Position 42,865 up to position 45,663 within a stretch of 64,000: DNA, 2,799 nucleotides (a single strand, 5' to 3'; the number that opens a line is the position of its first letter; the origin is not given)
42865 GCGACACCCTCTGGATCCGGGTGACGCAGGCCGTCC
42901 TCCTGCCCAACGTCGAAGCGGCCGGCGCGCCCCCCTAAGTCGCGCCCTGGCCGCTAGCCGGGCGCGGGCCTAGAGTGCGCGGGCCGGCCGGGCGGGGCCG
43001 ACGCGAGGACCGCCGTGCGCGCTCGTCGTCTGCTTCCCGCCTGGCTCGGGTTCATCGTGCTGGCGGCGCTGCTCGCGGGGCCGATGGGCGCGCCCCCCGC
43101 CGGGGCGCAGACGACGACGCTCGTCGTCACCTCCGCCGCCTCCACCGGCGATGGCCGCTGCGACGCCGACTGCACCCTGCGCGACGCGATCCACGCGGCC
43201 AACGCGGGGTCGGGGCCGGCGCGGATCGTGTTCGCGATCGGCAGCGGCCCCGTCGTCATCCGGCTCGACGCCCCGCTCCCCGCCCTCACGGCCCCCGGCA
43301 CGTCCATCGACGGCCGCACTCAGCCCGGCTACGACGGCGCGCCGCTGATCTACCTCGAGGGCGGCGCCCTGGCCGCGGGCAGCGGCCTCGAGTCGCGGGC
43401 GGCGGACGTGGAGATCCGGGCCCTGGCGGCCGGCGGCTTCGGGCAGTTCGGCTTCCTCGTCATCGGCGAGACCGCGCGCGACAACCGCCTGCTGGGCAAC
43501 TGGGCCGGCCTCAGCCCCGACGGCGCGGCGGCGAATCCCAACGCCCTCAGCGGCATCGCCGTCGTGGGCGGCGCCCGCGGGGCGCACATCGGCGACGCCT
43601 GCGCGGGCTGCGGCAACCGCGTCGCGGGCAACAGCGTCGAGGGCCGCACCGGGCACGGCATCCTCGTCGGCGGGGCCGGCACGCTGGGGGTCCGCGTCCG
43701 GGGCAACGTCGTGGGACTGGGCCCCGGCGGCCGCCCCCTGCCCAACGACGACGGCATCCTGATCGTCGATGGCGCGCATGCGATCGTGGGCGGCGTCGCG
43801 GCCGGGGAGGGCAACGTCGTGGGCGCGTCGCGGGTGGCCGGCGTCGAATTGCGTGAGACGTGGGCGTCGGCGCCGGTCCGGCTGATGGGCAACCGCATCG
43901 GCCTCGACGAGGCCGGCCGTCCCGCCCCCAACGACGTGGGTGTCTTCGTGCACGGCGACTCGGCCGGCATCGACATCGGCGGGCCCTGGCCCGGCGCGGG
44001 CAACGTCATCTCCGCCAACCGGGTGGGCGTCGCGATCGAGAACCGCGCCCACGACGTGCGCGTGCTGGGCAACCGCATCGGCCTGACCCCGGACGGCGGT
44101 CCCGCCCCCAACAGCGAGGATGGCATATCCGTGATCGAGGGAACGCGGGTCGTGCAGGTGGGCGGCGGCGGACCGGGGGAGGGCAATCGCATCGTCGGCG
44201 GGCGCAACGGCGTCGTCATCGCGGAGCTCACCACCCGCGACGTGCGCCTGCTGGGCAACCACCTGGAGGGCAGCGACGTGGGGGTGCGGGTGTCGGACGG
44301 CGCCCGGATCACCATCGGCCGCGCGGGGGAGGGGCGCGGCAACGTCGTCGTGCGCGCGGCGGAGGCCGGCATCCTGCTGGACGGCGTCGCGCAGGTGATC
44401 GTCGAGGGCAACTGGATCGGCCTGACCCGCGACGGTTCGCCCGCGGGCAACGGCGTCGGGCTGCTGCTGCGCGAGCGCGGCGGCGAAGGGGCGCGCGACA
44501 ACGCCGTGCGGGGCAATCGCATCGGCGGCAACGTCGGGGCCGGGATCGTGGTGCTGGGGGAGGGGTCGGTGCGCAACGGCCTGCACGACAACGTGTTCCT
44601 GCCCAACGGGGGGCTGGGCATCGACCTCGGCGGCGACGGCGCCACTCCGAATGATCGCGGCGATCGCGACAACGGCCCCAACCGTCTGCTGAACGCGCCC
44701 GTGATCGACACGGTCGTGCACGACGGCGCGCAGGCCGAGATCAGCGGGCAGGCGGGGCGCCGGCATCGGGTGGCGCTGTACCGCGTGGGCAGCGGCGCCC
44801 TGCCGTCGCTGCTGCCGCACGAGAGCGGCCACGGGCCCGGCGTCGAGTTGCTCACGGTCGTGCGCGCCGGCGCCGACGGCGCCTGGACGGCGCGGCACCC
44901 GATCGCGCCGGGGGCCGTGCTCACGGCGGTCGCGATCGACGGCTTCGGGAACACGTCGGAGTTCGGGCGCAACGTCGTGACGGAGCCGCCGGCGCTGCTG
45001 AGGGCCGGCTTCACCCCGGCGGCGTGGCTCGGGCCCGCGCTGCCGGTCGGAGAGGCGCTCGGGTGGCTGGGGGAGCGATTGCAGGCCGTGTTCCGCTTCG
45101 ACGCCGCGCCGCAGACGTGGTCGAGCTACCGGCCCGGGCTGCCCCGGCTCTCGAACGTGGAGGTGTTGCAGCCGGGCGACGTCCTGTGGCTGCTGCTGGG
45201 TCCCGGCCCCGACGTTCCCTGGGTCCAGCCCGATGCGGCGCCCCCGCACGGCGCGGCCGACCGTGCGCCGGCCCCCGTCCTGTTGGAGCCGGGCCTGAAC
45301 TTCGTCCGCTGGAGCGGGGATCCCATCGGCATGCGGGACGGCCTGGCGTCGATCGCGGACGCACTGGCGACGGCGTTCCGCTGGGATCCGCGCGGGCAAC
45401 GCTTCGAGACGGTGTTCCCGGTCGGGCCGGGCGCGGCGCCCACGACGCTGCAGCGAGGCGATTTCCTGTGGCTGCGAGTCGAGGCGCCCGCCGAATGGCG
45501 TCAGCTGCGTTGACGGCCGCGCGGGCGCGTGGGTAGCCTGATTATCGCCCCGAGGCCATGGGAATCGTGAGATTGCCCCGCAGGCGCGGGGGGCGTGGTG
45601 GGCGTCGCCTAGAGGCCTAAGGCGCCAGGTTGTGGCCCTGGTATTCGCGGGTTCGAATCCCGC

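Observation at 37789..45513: A recurrent 75-aa C-terminal domain shared by five otherwise unrelated secreted proteins (seven copies in the window)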

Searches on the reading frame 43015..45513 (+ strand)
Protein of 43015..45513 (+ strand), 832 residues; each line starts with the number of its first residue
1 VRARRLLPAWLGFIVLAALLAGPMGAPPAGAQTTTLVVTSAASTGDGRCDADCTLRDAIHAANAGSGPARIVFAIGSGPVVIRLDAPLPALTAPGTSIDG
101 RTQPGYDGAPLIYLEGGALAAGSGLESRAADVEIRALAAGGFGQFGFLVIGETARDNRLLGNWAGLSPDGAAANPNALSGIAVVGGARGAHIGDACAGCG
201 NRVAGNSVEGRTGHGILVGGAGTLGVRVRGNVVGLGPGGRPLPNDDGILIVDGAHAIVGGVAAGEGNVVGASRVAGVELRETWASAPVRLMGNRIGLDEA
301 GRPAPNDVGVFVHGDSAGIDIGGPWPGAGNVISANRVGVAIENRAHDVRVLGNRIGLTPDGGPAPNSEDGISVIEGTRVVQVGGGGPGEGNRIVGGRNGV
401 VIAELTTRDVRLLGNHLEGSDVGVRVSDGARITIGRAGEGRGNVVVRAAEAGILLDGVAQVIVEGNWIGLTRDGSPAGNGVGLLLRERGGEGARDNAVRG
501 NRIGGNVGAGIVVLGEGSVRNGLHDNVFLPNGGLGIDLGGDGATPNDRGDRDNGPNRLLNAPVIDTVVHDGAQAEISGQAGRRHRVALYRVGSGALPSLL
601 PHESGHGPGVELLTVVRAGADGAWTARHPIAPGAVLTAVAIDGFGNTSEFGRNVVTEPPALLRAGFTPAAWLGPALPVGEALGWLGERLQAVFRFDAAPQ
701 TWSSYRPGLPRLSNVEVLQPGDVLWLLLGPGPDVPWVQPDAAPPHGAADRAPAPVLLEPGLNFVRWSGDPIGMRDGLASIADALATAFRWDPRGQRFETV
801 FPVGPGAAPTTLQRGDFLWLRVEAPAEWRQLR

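Call 9: search_protein_families(library=pfam, proteins=[window:43015-45513:+], max_evalue=0.1)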
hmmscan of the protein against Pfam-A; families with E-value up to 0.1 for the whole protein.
window:43015-45513:+ (832 aa): 2 families
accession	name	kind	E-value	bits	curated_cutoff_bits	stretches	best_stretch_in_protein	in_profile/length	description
PF05048.19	NosD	-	1.4e-12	48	23.6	1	389-531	52-172/212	Periplasmic copper-binding protein (NosD)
PF13229.12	Beta_helix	-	4.8e-08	33.2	25.9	1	390-543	15-149/158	Right handed beta helix region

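Call 10: search_protein_families(library=ncbifam, proteins=[window:43015-45513:+], max_evalue=0.1)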
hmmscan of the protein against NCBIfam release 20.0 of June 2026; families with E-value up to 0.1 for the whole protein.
window:43015-45513:+ (832 aa): 2 families
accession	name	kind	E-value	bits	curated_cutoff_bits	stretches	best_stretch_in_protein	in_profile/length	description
TIGR04214.1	CSLREA_Nterm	domain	7.6e-05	22.5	25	1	37-63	2-27/27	CSLREA domain-containing protein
TIGR04247.1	NosD_copper_fam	subfamily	0.0049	15.5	300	0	410-531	182-285/377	nitrous oxide reductase family maturation protein NosD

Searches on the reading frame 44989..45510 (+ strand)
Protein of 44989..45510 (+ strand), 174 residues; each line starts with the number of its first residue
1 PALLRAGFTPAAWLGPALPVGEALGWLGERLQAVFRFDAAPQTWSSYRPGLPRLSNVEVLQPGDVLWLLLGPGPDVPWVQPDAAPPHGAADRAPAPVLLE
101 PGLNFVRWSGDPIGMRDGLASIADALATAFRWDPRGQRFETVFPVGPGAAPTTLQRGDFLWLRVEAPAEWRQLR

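Call 50: search_protein_families(library=pfam, proteins=[window:44989-45510:+], max_evalue=10)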
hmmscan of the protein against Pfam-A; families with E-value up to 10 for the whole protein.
seq(174 aa): 0 families

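Call 51: search_protein_families(library=ncbifam, proteins=[window:44989-45510:+], max_evalue=10)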
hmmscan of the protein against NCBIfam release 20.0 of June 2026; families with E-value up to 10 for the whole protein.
seq(174 aa): 0 families

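Call 62: predict_structure(alignment_id=A5)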
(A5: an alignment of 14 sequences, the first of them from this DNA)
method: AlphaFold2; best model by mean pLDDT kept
length: 174 residues; sequences in the alignment: 14
mean_pLDDT: 84.6   pTM: 0.74
mean pLDDT of the five models: 84.6, 83.4, 83.0, 81.6, 80.5
residues with pLDDT >= 90: 78; 70-90: 75; 50-70: 15; < 50: 6
segments of 3 or more residues with pLDDT < 50: 84-89
pLDDT, mean of each block of 10 residues (from residue 1): 87 89 92 90 89 75 90 88 50 76 90 90 94 84 78 86 95 76
secondary structure, 60 per line:
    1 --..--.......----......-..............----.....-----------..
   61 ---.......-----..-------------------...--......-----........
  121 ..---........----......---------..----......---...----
elements in order: E7-13 H20-23 H25-30 E31-38 E43-47 E64-70 E97-99 E102-107 H115-122 E126-133 E138-143 E159-164 E168-170
